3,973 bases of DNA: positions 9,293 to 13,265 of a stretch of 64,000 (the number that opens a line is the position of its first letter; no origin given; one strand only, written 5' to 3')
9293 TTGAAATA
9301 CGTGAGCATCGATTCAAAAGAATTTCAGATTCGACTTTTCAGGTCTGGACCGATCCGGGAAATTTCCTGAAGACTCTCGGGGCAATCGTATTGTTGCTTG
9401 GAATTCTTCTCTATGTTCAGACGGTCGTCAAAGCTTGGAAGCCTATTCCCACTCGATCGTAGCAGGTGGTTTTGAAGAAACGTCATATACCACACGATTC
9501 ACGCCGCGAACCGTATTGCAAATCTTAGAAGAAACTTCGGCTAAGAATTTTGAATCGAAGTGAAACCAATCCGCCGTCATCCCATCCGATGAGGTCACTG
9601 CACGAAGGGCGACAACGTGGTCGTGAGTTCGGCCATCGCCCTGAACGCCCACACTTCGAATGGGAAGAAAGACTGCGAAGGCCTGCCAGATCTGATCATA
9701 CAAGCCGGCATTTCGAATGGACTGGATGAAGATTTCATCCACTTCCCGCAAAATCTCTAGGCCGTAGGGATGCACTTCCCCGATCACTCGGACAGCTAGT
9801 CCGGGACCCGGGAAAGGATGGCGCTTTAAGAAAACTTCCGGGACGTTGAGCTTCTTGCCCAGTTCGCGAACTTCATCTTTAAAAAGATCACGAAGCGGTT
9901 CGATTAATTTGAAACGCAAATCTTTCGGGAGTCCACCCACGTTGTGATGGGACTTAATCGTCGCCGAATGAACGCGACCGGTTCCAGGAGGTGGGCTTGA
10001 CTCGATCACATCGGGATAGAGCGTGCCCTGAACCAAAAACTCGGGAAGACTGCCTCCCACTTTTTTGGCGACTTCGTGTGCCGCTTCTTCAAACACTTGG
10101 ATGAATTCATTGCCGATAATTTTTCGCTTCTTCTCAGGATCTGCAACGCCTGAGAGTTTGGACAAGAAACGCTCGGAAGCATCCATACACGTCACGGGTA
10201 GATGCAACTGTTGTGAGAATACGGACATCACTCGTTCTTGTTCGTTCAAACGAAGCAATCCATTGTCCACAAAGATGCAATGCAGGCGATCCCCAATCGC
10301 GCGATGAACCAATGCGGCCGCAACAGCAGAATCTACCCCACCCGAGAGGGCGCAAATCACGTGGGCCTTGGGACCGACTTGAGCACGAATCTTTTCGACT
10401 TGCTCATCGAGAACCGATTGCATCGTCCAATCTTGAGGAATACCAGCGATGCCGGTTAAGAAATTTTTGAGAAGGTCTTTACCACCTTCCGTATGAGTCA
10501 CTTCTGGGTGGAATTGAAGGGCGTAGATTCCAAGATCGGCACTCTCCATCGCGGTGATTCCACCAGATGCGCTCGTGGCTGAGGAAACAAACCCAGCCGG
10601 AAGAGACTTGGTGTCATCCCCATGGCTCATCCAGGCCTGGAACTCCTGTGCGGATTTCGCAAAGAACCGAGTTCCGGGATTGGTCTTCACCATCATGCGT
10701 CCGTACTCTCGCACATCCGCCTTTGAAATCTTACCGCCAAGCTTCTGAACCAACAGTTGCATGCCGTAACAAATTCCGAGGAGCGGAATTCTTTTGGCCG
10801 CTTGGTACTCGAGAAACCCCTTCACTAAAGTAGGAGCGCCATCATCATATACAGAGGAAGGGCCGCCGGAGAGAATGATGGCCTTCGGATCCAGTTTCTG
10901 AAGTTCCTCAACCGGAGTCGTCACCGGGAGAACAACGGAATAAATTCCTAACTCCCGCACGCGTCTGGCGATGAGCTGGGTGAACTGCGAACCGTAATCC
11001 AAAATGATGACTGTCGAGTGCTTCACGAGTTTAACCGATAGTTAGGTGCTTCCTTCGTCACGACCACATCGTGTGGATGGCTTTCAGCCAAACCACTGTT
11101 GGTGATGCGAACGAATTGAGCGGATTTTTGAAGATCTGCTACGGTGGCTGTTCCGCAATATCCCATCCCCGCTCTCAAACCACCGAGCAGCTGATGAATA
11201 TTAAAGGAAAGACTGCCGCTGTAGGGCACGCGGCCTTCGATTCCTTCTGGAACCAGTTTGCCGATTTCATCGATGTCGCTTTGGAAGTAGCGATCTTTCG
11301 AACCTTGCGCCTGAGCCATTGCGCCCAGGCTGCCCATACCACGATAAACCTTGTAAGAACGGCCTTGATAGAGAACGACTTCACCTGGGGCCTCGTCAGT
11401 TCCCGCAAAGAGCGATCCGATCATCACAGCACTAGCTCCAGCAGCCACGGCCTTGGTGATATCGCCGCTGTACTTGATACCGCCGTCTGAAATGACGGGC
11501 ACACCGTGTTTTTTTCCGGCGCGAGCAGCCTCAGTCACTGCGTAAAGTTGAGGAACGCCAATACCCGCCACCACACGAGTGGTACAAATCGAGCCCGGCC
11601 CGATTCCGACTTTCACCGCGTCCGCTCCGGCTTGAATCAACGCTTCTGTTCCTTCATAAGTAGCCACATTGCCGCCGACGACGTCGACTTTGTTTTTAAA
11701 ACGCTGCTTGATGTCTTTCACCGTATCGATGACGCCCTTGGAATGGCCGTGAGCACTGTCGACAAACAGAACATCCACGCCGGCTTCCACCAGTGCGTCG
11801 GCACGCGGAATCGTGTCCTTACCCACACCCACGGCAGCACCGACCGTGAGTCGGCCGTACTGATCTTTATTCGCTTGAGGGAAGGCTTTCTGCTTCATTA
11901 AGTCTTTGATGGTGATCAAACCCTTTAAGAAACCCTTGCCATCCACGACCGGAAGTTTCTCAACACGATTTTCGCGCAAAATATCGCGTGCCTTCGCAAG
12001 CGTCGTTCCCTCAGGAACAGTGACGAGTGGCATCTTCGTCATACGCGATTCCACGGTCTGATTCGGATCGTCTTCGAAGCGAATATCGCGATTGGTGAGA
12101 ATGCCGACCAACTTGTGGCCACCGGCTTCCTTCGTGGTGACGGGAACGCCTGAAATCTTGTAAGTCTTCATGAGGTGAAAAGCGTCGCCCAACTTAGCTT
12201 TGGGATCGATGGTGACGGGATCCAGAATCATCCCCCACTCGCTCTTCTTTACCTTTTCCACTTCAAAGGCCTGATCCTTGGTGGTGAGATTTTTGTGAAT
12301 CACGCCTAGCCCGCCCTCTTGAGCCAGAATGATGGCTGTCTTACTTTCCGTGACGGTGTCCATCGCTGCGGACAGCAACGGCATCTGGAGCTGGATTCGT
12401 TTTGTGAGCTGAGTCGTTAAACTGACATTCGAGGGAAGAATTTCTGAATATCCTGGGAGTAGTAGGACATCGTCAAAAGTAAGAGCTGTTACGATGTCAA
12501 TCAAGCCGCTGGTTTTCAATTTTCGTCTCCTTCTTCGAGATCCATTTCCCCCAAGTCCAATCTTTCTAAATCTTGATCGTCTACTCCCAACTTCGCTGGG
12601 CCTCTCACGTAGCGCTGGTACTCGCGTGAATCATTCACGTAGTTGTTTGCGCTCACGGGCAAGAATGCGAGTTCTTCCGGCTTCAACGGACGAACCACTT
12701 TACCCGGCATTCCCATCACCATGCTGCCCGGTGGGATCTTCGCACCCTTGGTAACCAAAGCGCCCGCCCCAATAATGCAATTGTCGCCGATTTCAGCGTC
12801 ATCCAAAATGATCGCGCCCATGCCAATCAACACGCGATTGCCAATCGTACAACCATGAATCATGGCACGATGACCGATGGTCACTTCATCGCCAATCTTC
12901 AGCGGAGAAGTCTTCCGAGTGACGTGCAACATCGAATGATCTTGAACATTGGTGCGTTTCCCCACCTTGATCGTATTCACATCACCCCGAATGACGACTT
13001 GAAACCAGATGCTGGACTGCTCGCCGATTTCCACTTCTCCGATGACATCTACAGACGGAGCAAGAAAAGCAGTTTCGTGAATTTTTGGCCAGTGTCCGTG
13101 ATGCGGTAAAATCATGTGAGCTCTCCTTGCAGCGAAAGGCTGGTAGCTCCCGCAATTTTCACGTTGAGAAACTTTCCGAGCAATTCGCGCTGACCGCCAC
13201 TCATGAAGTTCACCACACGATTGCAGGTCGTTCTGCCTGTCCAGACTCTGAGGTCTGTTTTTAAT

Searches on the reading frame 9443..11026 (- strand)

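Call 19: search_protein_families(library=pfam, proteins=[window:9443-11026:-], max_evalue=0.00001)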
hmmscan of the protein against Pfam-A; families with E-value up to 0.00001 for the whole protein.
window:9443-11026:- (527 aa): 4 families
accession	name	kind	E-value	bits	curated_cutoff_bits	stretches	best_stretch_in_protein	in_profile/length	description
PF00117.34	GATase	-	8.8e-45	153.1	22.8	1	8-191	2-188/190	Glutamine amidotransferase class-I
PF00958.27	GMP_synt_C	-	4.1e-42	142.6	27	1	436-526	2-92/92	GMP synthase C terminal domain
PF07722.19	Peptidase_C26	-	9.3e-11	42.3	20.5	1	73-175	99-219/219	Peptidase C26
PF02540.23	NAD_synthase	-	6.3e-10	39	21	0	220-253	18-52/242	NAD synthase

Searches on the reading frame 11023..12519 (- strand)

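Call 19: search_protein_families(library=pfam, proteins=[window:11023-12519:-], max_evalue=0.00001)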
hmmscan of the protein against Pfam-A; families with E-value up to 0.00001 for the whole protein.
window:11023-12519:- (498 aa): 4 families
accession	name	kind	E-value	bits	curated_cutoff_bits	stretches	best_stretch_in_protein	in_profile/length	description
PF00478.31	IMPDH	-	6.6e-163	542.1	25.6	1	12-483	1-345/345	IMP dehydrogenase / GMP reductase domain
PF00571.33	CBS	-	2.1e-25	89.2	24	2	160-209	5-53/57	CBS domain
PF03060.21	NMO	-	3e-09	37.1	28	0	260-382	118-236/331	Nitronate monooxygenase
PF01070.24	FMN_dh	-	3.1e-06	26.9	24.9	1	265-371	208-305/350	FMN-dependent dehydrogenase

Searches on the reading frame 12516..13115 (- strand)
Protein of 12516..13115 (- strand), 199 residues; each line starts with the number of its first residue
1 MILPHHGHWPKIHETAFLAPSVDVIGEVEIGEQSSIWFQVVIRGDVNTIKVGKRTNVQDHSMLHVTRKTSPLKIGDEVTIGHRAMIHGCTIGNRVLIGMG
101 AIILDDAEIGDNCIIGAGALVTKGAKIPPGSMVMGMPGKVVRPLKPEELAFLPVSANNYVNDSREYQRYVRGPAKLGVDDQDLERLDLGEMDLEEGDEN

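Call 19: search_protein_families(library=pfam, proteins=[window:12516-13115:-], max_evalue=0.00001)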
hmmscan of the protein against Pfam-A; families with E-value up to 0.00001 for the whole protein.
window:12516-13115:- (199 aa): 4 families
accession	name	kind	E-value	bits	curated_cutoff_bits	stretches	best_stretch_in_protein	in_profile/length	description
PF00132.30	Hexapep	-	5.9e-22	76.8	27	2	88-123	1-36/36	Bacterial transferase hexapeptide (six repeats)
PF14602.12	Hexapep_2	-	1.5e-10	41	27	1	71-103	1-32/34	Hexapeptide repeat of succinyl-transferase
PF25084.1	LbH_EIF2B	-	1.7e-08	34.9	54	1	49-130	22-102/105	EIF2B subunit epsilon LbH domain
PF21711.3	DCTN5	-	4.9e-07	30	40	1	37-141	43-154/182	Dynactin subunit 5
